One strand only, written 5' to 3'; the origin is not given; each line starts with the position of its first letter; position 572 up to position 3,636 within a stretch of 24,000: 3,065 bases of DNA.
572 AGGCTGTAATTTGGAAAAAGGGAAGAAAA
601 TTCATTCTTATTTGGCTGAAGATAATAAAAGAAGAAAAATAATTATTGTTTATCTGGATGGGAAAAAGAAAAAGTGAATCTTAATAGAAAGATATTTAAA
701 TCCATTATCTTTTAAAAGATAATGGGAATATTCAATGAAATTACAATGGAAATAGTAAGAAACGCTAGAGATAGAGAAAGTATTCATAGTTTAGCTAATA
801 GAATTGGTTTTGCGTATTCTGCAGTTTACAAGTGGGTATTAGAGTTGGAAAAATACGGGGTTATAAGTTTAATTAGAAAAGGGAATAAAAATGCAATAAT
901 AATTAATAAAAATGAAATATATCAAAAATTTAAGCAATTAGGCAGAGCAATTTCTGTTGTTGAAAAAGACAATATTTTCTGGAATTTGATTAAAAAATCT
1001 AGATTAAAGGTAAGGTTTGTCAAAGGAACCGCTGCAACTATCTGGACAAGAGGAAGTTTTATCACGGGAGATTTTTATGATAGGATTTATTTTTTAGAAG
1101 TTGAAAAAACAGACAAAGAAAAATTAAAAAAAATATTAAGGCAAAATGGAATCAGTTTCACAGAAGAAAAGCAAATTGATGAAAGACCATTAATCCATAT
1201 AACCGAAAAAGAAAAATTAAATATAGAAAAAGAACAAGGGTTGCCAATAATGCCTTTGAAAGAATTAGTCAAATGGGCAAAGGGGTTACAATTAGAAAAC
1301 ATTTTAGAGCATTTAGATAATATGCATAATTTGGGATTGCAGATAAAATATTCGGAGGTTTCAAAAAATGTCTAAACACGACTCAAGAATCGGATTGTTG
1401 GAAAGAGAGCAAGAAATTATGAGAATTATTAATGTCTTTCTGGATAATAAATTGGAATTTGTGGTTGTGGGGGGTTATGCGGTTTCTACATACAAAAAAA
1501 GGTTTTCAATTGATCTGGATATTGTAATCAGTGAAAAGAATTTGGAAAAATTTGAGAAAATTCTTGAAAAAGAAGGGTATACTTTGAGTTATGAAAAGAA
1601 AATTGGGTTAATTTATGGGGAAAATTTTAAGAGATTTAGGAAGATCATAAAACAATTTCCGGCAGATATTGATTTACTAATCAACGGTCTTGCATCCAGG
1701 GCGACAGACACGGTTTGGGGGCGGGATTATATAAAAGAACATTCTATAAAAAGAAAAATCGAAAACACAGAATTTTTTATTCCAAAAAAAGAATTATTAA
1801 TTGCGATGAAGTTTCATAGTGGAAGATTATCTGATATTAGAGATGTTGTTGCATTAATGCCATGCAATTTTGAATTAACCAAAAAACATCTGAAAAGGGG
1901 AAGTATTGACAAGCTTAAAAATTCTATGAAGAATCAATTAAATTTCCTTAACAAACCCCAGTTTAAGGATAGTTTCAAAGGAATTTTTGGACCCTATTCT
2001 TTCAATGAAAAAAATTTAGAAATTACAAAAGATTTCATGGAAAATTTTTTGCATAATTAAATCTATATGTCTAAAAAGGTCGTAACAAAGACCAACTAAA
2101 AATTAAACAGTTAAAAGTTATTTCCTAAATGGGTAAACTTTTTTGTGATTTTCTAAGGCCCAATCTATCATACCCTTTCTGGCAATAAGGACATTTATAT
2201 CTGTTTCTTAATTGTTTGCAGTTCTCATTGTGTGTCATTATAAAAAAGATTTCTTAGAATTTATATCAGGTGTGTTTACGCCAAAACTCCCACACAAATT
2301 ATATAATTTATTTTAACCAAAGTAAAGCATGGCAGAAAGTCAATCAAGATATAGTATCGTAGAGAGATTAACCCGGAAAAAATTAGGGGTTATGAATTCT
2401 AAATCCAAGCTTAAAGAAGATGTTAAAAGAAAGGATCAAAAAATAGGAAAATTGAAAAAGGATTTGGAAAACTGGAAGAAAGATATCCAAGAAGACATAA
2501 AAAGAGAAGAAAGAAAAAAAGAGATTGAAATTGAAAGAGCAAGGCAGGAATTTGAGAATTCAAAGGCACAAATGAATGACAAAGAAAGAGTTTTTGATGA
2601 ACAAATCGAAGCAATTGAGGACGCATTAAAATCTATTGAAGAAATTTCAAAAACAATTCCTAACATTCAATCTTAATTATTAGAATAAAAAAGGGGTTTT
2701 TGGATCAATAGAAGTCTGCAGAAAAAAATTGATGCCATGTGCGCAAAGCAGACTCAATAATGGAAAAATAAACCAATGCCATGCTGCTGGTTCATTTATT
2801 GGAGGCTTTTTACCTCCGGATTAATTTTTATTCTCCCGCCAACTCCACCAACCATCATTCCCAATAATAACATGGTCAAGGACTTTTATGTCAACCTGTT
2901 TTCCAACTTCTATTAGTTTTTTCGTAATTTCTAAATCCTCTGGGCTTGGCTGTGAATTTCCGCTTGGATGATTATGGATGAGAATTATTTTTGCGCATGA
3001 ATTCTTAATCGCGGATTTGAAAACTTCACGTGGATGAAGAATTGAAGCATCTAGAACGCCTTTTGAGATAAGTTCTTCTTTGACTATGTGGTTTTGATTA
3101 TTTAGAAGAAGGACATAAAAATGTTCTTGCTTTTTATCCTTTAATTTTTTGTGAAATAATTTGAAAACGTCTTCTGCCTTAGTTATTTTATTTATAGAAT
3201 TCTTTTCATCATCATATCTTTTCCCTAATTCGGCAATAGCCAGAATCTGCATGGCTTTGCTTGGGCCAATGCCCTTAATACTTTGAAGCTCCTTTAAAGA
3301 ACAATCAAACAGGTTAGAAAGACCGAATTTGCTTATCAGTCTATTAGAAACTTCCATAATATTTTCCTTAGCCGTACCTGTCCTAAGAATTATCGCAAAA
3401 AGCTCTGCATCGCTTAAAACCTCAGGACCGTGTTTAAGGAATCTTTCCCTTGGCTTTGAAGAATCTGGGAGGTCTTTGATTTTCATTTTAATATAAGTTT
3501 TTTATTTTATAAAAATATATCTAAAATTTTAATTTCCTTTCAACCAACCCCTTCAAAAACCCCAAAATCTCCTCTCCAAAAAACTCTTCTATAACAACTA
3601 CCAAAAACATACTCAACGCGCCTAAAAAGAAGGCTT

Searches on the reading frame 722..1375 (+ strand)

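Call 27: search_protein_families(library=pfam, proteins=[window:722-1375:+], max_evalue=0.01)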
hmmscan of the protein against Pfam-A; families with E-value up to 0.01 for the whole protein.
window:722-1375:+ (217 aa): 2 families
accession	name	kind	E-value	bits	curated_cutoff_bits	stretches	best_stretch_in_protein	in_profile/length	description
PF25212.1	HVO_A0114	-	1.5e-05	25.1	27.6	1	16-65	34-83/84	HVO_A0114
PF13551.12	HTH_29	-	0.0094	16.5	28.1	0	9-55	2-50/64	Winged helix-turn helix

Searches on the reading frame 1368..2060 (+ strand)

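Call 27: search_protein_families(library=pfam, proteins=[window:1368-2060:+], max_evalue=0.01)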
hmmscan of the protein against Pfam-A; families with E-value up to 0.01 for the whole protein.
window:1368-2060:+ (230 aa): 3 families
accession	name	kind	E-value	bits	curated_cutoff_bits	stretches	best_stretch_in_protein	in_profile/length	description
PF14907.12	NTP_transf_5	-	4e-07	30.3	31.2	1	15-142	58-181/249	Uncharacterised nucleotidyltransferase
PF10706.15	Aminoglyc_resit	-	0.002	18.7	21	1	17-74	2-62/149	Aminoglycoside-2''-adenylyltransferase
PF19502.5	DUF6036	-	0.0026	18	23.6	0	26-162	17-117/164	Nucleotidyltransferase of unknown function (DUF6036)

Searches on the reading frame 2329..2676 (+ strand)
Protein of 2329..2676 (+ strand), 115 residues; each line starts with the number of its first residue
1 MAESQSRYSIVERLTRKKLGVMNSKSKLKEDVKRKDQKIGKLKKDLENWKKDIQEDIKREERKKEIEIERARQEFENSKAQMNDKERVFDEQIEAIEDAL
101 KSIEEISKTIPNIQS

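Call 27: search_protein_families(library=pfam, proteins=[window:2329-2676:+], max_evalue=0.01)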
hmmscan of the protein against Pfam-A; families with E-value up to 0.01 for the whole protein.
window:2329-2676:+ (115 aa): 2 families
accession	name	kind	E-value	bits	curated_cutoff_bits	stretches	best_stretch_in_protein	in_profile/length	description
PF06160.17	EzrA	-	0.00063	18.6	39.6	1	27-105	98-175/557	Septation ring formation regulator, EzrA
PF11068.13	YlqD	-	0.0063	17.3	27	1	28-98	17-88/131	YlqD protein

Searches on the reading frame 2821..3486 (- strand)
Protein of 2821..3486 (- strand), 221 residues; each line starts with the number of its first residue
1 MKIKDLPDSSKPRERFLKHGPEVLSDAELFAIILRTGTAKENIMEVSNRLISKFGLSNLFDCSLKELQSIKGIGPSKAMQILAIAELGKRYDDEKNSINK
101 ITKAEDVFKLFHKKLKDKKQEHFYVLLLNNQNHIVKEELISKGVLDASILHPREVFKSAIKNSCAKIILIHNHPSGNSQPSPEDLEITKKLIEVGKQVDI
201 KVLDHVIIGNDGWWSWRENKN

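Call 27: search_protein_families(library=pfam, proteins=[window:2821-3486:-], max_evalue=0.01)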
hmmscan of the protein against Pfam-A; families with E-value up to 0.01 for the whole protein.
window:2821-3486:- (221 aa): 5 families
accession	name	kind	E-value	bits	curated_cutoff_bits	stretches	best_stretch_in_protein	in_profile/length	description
PF04002.20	RadC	-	7.2e-44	149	22.1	1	101-219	1-119/121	RadC-like JAB domain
PF20582.4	UPF0758_N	-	1.5e-26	92.7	27.1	1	3-79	1-77/77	UPF0758 N-terminal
PF00633.29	HHH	-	3.7e-06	27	24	1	56-84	2-30/30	Helix-hairpin-helix motif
PF14464.11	Prok-JAB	-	0.0013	19.1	25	1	119-217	17-112/114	Prokaryotic homologs of the JAB domain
PF14520.12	HHH_5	-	0.0096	16.8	27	0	65-82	2-19/57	Helix-hairpin-helix domain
